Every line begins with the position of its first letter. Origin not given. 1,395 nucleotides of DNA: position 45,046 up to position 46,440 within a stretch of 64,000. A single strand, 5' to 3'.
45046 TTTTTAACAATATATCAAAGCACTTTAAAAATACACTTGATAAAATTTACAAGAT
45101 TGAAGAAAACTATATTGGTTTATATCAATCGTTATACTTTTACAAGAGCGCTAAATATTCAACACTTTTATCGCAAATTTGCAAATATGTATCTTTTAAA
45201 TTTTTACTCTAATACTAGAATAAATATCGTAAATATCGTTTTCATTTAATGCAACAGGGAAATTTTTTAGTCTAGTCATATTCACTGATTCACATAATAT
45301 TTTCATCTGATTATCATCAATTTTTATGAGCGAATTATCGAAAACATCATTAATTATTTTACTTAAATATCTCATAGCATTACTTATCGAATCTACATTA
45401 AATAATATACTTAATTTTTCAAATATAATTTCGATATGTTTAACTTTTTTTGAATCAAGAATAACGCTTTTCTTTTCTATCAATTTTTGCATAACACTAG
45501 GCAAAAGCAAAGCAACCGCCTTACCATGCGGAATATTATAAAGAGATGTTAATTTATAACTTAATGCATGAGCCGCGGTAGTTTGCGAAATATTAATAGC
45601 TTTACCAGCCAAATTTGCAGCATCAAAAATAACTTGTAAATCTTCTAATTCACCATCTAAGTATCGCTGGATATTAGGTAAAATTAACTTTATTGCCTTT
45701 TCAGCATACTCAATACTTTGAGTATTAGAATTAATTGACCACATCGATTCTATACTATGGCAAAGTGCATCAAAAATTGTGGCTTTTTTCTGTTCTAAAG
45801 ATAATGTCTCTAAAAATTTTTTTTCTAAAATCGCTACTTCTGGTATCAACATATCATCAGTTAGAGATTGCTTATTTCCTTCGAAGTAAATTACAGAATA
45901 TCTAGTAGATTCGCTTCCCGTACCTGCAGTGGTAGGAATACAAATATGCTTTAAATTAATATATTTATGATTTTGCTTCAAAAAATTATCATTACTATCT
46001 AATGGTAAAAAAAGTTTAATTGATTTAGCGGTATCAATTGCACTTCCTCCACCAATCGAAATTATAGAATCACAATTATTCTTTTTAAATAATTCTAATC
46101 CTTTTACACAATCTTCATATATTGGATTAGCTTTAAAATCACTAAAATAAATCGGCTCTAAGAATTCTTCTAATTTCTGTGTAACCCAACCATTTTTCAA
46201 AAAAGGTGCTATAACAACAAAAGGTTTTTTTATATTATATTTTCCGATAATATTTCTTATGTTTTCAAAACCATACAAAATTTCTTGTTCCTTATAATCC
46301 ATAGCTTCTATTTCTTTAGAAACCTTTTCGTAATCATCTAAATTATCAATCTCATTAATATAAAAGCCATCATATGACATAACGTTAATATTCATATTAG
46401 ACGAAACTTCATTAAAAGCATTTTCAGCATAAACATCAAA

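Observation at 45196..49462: Fom1/Fom2/FomC-like phosphonate cassette (predicted cytidylylated 2-hydroxyethylphosphonate) inside a Wzx/Wzy glycan locus, without antibiotic-tailoring genes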

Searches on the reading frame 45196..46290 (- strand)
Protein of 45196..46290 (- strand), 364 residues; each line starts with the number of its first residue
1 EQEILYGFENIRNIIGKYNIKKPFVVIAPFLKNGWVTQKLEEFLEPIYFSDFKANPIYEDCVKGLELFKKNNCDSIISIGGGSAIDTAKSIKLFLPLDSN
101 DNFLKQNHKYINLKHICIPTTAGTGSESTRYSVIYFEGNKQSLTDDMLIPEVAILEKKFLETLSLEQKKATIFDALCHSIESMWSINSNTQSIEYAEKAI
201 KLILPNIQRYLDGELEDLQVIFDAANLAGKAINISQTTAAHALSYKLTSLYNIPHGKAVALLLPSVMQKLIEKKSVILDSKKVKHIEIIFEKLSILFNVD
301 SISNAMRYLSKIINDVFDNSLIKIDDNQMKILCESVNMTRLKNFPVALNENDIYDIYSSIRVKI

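Call 26: search_solved_structures(query=window:45196-46290:-, max_evalue=1e-20, show_alignments=5)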
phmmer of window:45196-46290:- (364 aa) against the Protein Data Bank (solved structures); distinct sequences matched with E-value up to 1e-20: 14.
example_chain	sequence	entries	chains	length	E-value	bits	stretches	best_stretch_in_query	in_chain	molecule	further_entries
1vhd_A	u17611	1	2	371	1.4e-34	123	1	44-274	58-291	alcohol dehydrogenase, iron-containing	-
1o2d_A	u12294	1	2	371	1.4e-34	123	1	44-274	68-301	Alcohol dehydrogenase, iron-containing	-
9ldl_C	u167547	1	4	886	6.8e-28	101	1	69-269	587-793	Aldehyde dehydrogenase family protein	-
3zdr_A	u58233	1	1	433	1.7e-27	99.7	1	19-269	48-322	ALCOHOL DEHYDROGENASE DOMAIN OF THE BIFUNCTIONAL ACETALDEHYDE DEHYDROGENASE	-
9jx4_A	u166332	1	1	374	9.6e-27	97.2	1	39-275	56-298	Aldehyde-alcohol dehydrogenase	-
6jko_A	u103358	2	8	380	3.6e-26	95.3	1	47-264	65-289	Methanol dehydrogenase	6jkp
8zrl_A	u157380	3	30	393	2.4e-25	92.7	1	45-272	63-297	NAD-dependent methanol dehydrogenase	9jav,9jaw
8zwd_B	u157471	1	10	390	4.7e-23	85.1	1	20-268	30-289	NAD(P)-dependent methanol dehydrogenase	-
3owo_A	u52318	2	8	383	1.6e-22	83.4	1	21-267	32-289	Alcohol dehydrogenase 2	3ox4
3bfj_A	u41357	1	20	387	5.8e-22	81.5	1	42-315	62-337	1,3-propanediol oxidoreductase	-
4fr2_A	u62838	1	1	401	1.3e-21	80.4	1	19-277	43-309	1,3-propanediol dehydrogenase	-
8uhw_A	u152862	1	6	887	1.8e-21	79.9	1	8-267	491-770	Aldehyde-alcohol dehydrogenase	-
13he_A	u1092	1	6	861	1.8e-21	79.9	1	8-267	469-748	Aldehyde-alcohol dehydrogenase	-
30sm_A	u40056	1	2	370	2.5e-21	79.5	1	71-359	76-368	Cvir-Hbd2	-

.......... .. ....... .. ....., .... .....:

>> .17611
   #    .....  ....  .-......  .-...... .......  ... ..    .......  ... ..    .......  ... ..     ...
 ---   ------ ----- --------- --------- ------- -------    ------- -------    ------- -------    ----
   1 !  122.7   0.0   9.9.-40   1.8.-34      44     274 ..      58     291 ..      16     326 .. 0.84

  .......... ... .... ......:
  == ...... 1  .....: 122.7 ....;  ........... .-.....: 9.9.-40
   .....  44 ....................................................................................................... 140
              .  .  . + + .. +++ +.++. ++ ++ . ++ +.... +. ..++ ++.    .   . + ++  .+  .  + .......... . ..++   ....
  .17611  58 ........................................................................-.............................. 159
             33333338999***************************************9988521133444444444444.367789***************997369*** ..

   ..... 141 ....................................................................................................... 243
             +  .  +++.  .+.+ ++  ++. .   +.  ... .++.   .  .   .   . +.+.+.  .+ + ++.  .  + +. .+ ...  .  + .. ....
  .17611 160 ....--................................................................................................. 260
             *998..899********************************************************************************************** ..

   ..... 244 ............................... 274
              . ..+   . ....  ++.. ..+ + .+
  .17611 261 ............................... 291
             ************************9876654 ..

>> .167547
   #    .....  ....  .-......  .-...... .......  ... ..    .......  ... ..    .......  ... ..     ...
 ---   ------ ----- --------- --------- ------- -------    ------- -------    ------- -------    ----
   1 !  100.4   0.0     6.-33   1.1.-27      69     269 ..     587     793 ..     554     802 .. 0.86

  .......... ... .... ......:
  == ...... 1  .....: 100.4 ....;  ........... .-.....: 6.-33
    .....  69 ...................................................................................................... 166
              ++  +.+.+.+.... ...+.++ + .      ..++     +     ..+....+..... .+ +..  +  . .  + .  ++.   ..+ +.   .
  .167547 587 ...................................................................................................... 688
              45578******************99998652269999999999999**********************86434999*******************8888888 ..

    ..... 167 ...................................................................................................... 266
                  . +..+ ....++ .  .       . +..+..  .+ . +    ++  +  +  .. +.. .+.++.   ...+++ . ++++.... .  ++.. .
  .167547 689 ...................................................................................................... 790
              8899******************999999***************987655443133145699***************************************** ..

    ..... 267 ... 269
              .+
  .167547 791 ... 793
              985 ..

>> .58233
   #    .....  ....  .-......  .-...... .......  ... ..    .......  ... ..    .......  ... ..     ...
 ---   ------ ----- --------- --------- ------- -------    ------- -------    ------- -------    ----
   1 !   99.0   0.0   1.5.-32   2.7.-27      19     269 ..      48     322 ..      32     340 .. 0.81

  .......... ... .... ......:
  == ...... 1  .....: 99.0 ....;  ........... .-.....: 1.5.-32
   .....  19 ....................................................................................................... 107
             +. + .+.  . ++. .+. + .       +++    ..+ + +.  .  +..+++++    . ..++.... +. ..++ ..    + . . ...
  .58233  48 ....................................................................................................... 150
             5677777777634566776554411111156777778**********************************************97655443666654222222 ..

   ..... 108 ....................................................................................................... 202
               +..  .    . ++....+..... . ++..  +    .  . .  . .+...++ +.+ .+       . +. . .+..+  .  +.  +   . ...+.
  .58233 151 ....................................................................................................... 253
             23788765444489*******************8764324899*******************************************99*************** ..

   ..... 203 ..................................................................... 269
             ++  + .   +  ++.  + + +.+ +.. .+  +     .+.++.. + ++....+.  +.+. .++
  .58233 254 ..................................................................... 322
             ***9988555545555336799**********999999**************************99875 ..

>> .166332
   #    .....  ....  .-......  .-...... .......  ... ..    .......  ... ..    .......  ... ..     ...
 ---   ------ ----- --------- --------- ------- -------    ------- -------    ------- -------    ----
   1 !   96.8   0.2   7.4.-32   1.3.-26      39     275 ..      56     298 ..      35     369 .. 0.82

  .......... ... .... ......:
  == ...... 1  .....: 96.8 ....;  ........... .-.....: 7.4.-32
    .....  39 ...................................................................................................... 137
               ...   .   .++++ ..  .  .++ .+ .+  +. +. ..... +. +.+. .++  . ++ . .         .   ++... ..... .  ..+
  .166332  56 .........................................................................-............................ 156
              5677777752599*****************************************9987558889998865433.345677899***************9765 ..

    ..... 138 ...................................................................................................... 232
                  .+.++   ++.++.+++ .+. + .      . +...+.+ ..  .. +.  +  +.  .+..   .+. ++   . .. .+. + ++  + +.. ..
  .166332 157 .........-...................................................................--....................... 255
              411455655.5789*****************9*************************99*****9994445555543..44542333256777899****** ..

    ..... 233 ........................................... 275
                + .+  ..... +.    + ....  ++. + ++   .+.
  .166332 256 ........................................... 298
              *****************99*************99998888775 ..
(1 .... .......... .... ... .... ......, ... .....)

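Call 58: search_protein_representatives(protein=window:45196-46290:-)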
Query: 364 residues. Proteins with E-value up to 0.001 (for the whole library): 13595; up to 1e-10: 7814; up to 1e-30: 1229. The best 150 are listed.
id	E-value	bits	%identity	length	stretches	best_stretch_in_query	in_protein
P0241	1.6e-105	369.4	52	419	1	1-363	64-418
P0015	7.6e-103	360.6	51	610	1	1-359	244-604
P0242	2.3e-97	342.6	47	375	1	2-359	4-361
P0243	4.6e-88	312.0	49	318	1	42-360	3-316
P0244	1.3e-87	310.6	47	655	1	7-360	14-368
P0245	3.3e-84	299.4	49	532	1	47-358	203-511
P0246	9.6e-83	294.5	43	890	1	7-358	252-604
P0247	4.4e-81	289.1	44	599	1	2-360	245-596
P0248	7.3e-81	288.4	43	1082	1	2-361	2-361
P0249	7.5e-81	288.3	42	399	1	10-360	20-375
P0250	1.4e-79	284.2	44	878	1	12-360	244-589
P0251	1.5e-79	284.0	43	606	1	14-359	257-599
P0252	2.9e-78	279.8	40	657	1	8-358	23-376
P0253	4.6e-78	279.1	44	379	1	8-360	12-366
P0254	6.5e-78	278.7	45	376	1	44-359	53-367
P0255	1.8e-77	277.2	41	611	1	12-360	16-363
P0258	1.1e-76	274.6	41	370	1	12-360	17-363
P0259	3.4e-76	273.0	45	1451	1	46-360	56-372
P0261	7.6e-76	271.9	43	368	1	16-360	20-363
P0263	2.2e-75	270.3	43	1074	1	3-360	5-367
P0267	1.6e-74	267.5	40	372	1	2-360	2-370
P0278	1.2e-71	258.1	38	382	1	7-360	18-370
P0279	1.6e-71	257.7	37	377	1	2-360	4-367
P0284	3.1e-70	253.4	43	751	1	11-360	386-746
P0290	1.4e-69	251.3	38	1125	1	7-360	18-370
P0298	8.5e-69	248.7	39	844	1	13-362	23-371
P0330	1.5e-64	234.7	37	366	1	2-360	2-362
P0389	1.9e-60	221.2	35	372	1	8-360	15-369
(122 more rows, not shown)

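Call 59: search_protein_families(library=ncbifam, proteins=[P0242, P0249, P0253, P0258, P0261, P0267, P0278, P0279, P0330, P0389], max_evalue=1e-30)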
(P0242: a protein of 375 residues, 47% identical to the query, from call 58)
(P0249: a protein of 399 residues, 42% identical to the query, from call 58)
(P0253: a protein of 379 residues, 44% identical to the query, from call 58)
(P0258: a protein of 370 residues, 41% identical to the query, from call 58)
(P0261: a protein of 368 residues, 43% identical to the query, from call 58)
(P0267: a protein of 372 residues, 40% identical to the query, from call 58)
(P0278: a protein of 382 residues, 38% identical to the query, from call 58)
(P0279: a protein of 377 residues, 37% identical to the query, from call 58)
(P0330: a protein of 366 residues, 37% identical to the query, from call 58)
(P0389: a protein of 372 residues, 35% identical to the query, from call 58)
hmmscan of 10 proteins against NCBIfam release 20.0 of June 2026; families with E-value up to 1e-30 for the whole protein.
P0242 (375 aa): 8 families
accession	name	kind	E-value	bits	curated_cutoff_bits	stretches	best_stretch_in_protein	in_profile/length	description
NF041833.1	Fe_ADH_ErcA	equivalog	2.3e-46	158.7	550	1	15-361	23-380/382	alcohol dehydrogenase-like regulatory protein ErcA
TIGR03405.1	Phn_Fe-ADH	equivalog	2.6e-42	144.9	423.7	1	20-298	21-308/355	iron-containing alcohol dehydrogenase PsrA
NF010378.0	PRK13805.1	equivalog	2.6e-41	141.4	951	1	5-275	464-759/872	bifunctional acetaldehyde-CoA/alcohol dehydrogenase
TIGR02638.1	lactal_redase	equivalog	7.4e-41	140.2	523.15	1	13-359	20-379/379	lactaldehyde reductase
NF007911.0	PRK10624.1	equivalog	1.8e-37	129.2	537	1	11-361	19-380/382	lactaldehyde reductase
NF058672.1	4HyButDHCUPNE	equivalog_domain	7.1e-35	120.9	500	1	10-359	17-374/378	4-hydroxybutyrate dehydrogenase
NF053866.1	CholDhdGbsBBac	equivalog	1e-34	119.9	550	1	12-361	27-389/392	choline dehydrogenase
NF007363.0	PRK09860.1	equivalog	9.1e-34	117.2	581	1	41-359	54-379/383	L-threonine dehydrogenase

P0249 (399 aa): 8 families
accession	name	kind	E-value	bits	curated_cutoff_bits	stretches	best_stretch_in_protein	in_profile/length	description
TIGR02638.1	lactal_redase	equivalog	1.7e-43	148.9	523.15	1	13-285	12-296/379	lactaldehyde reductase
TIGR03405.1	Phn_Fe-ADH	equivalog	2e-43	148.5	423.7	1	6-358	2-351/355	iron-containing alcohol dehydrogenase PsrA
NF041833.1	Fe_ADH_ErcA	equivalog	2.5e-43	148.7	550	1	11-281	11-291/382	alcohol dehydrogenase-like regulatory protein ErcA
NF007911.0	PRK10624.1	equivalog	3.5e-41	141.4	537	1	14-285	14-295/382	lactaldehyde reductase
NF010378.0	PRK13805.1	equivalog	3.4e-39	134.4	951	1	22-291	473-767/872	bifunctional acetaldehyde-CoA/alcohol dehydrogenase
NF007363.0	PRK09860.1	equivalog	2.6e-34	119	581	1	55-280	60-291/383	L-threonine dehydrogenase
NF053866.1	CholDhdGbsBBac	equivalog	7.8e-32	110.3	550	1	10-282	17-302/392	choline dehydrogenase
NF011998.0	PRK15454.1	equivalog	2.9e-31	108.6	556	1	59-282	82-311/395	ethanolamine utilization ethanol dehydrogenase EutG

P0253 (379 aa): 9 families
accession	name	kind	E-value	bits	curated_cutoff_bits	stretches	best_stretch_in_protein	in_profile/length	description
NF041833.1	Fe_ADH_ErcA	equivalog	4.1e-44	151.2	550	1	8-366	14-381/382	alcohol dehydrogenase-like regulatory protein ErcA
TIGR02638.1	lactal_redase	equivalog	4.1e-44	150.9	523.15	1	2-363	7-379/379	lactaldehyde reductase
NF007911.0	PRK10624.1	equivalog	1.1e-43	149.6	537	1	2-365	8-380/382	lactaldehyde reductase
TIGR03405.1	Phn_Fe-ADH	equivalog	6.6e-40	137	423.7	1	55-280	55-292/355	iron-containing alcohol dehydrogenase PsrA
NF010378.0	PRK13805.1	equivalog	2.2e-39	135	951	1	4-280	464-761/872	bifunctional acetaldehyde-CoA/alcohol dehydrogenase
NF007363.0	PRK09860.1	equivalog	2e-35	122.7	581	1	38-317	48-332/383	L-threonine dehydrogenase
NF053866.1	CholDhdGbsBBac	equivalog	4.1e-35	121.1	550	1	4-281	17-306/392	choline dehydrogenase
NF011998.0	PRK15454.1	equivalog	3.2e-32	111.7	556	1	61-275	89-309/395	ethanolamine utilization ethanol dehydrogenase EutG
NF058672.1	4HyButDHCUPNE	equivalog_domain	7.7e-32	110.9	500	1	9-289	14-304/378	4-hydroxybutyrate dehydrogenase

P0258 (370 aa): 9 families
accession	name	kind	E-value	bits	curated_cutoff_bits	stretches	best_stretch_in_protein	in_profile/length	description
NF041833.1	Fe_ADH_ErcA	equivalog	4.3e-44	151.2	550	1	5-361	10-379/382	alcohol dehydrogenase-like regulatory protein ErcA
TIGR02638.1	lactal_redase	equivalog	2e-42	145.4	523.15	1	20-360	24-379/379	lactaldehyde reductase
NF010378.0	PRK13805.1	equivalog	6.6e-42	143.3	951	1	21-294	478-780/872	bifunctional acetaldehyde-CoA/alcohol dehydrogenase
TIGR03405.1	Phn_Fe-ADH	equivalog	1.3e-41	142.6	423.7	1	33-296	33-306/355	iron-containing alcohol dehydrogenase PsrA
NF007911.0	PRK10624.1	equivalog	2.2e-40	138.8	537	1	15-363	20-381/382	lactaldehyde reductase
NF058672.1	4HyButDHCUPNE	equivalog_domain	1.6e-37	129.6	500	1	15-317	19-327/378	4-hydroxybutyrate dehydrogenase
NF007363.0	PRK09860.1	equivalog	2.9e-35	122.1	581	1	47-276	57-292/383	L-threonine dehydrogenase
NF053866.1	CholDhdGbsBBac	equivalog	6.2e-33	114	550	1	19-303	31-319/392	choline dehydrogenase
NF011998.0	PRK15454.1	equivalog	2.8e-32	111.9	556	1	61-275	89-309/395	ethanolamine utilization ethanol dehydrogenase EutG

P0261 (368 aa): 7 families
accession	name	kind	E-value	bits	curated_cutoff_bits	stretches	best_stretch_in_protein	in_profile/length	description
NF010378.0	PRK13805.1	equivalog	1.1e-43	149.2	951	1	21-317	479-803/872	bifunctional acetaldehyde-CoA/alcohol dehydrogenase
TIGR03405.1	Phn_Fe-ADH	equivalog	1.6e-42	145.6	423.7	1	25-288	24-301/355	iron-containing alcohol dehydrogenase PsrA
NF041833.1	Fe_ADH_ErcA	equivalog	1.6e-37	129.5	550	1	37-292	47-308/382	alcohol dehydrogenase-like regulatory protein ErcA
NF058672.1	4HyButDHCUPNE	equivalog_domain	1e-36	127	500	1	23-311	28-322/378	4-hydroxybutyrate dehydrogenase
TIGR02638.1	lactal_redase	equivalog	4e-36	124.6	523.15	1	7-306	12-313/379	lactaldehyde reductase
NF007911.0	PRK10624.1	equivalog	5.7e-34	117.7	537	1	27-277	33-292/382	lactaldehyde reductase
NF053866.1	CholDhdGbsBBac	equivalog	6.4e-31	107.3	550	1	23-282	36-308/392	choline dehydrogenase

P0267 (372 aa): 9 families
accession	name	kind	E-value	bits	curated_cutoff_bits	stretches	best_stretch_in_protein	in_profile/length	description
TIGR03405.1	Phn_Fe-ADH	equivalog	3.7e-44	150.9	423.7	1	6-303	9-307/355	iron-containing alcohol dehydrogenase PsrA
NF041833.1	Fe_ADH_ErcA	equivalog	1.1e-43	149.8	550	1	15-288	25-300/382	alcohol dehydrogenase-like regulatory protein ErcA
TIGR02638.1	lactal_redase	equivalog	1.3e-41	142.7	523.15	1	12-280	21-293/379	lactaldehyde reductase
NF053866.1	CholDhdGbsBBac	equivalog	6.6e-39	133.6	550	1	7-284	24-307/392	choline dehydrogenase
NF010378.0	PRK13805.1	equivalog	1.1e-38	132.7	951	1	15-315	476-795/872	bifunctional acetaldehyde-CoA/alcohol dehydrogenase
NF058672.1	4HyButDHCUPNE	equivalog_domain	7.1e-38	130.8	500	1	8-328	17-332/378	4-hydroxybutyrate dehydrogenase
NF007911.0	PRK10624.1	equivalog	1.7e-36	126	537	1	8-281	18-293/382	lactaldehyde reductase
NF007363.0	PRK09860.1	equivalog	2.4e-33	115.8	581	1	20-280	31-293/383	L-threonine dehydrogenase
NF011998.0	PRK15454.1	equivalog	3.8e-32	111.5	556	1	55-279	88-310/395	ethanolamine utilization ethanol dehydrogenase EutG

P0278 (382 aa): 8 families
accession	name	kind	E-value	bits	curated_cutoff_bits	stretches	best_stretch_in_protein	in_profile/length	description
TIGR02638.1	lactal_redase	equivalog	1.8e-42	145.5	523.15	1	11-286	9-297/379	lactaldehyde reductase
TIGR03405.1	Phn_Fe-ADH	equivalog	4.6e-42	144.1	423.7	1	61-281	55-288/355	iron-containing alcohol dehydrogenase PsrA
NF007911.0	PRK10624.1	equivalog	9.9e-40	136.6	537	1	13-369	12-380/382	lactaldehyde reductase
NF041833.1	Fe_ADH_ErcA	equivalog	3.7e-39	134.9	550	1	12-370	11-381/382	alcohol dehydrogenase-like regulatory protein ErcA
NF053866.1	CholDhdGbsBBac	equivalog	2.2e-38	131.9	550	1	5-282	11-302/392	choline dehydrogenase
NF010378.0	PRK13805.1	equivalog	1.7e-37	128.8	951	1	10-286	463-762/872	bifunctional acetaldehyde-CoA/alcohol dehydrogenase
NF007363.0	PRK09860.1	equivalog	4.4e-34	118.2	581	1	16-290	16-302/383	L-threonine dehydrogenase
NF058672.1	4HyButDHCUPNE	equivalog_domain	9.1e-34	117.2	500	1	14-302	12-311/378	4-hydroxybutyrate dehydrogenase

P0279 (377 aa): 8 families
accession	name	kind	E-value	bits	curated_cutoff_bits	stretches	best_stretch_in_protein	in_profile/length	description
TIGR03405.1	Phn_Fe-ADH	equivalog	1.4e-47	162.2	423.7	1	16-349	13-350/355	iron-containing alcohol dehydrogenase PsrA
NF041833.1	Fe_ADH_ErcA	equivalog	2.1e-44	152.2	550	1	14-367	18-381/382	alcohol dehydrogenase-like regulatory protein ErcA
NF010378.0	PRK13805.1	equivalog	3.2e-40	137.7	951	1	23-323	479-804/872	bifunctional acetaldehyde-CoA/alcohol dehydrogenase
NF058672.1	4HyButDHCUPNE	equivalog_domain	1.4e-38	133.1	500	1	15-328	18-334/378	4-hydroxybutyrate dehydrogenase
TIGR02638.1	lactal_redase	equivalog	3.8e-37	128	523.15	1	14-312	17-315/379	lactaldehyde reductase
NF053866.1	CholDhdGbsBBac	equivalog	2.9e-35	121.6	550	1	16-368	27-391/392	choline dehydrogenase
NF007911.0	PRK10624.1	equivalog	1.2e-34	119.9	537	1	8-367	12-381/382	lactaldehyde reductase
NF007363.0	PRK09860.1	equivalog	3.7e-31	108.6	581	1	20-278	25-293/383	L-threonine dehydrogenase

P0330 (366 aa): 5 families
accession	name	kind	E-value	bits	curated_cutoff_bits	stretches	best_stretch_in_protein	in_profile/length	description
TIGR03405.1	Phn_Fe-ADH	equivalog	1.2e-42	146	423.7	1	11-308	17-329/355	iron-containing alcohol dehydrogenase PsrA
NF041833.1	Fe_ADH_ErcA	equivalog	1.5e-41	142.8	550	1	17-276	27-294/382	alcohol dehydrogenase-like regulatory protein ErcA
TIGR02638.1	lactal_redase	equivalog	1e-33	116.7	523.15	1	19-274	28-293/379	lactaldehyde reductase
NF053866.1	CholDhdGbsBBac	equivalog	1.4e-32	112.8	550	1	21-273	39-301/392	choline dehydrogenase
NF010378.0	PRK13805.1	equivalog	1.4e-32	112.5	951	1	20-277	482-761/872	bifunctional acetaldehyde-CoA/alcohol dehydrogenase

P0389 (372 aa): 7 families
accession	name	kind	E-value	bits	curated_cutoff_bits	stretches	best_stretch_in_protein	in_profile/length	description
TIGR03405.1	Phn_Fe-ADH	equivalog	6.9e-38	130.3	423.7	1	58-329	55-324/355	iron-containing alcohol dehydrogenase PsrA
NF010378.0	PRK13805.1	equivalog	1.7e-37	128.7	951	1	22-307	475-787/872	bifunctional acetaldehyde-CoA/alcohol dehydrogenase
NF041833.1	Fe_ADH_ErcA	equivalog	2.3e-36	125.7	550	1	27-370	30-382/382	alcohol dehydrogenase-like regulatory protein ErcA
TIGR02638.1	lactal_redase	equivalog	5.1e-34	117.7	523.15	1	16-284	18-297/379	lactaldehyde reductase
NF053866.1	CholDhdGbsBBac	equivalog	1.2e-33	116.4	550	1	18-370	28-391/392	choline dehydrogenase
NF058672.1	4HyButDHCUPNE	equivalog_domain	5.3e-33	114.7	500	1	13-288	15-300/378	4-hydroxybutyrate dehydrogenase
NF007911.0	PRK10624.1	equivalog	4.5e-32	111.4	537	1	15-369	18-381/382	lactaldehyde reductase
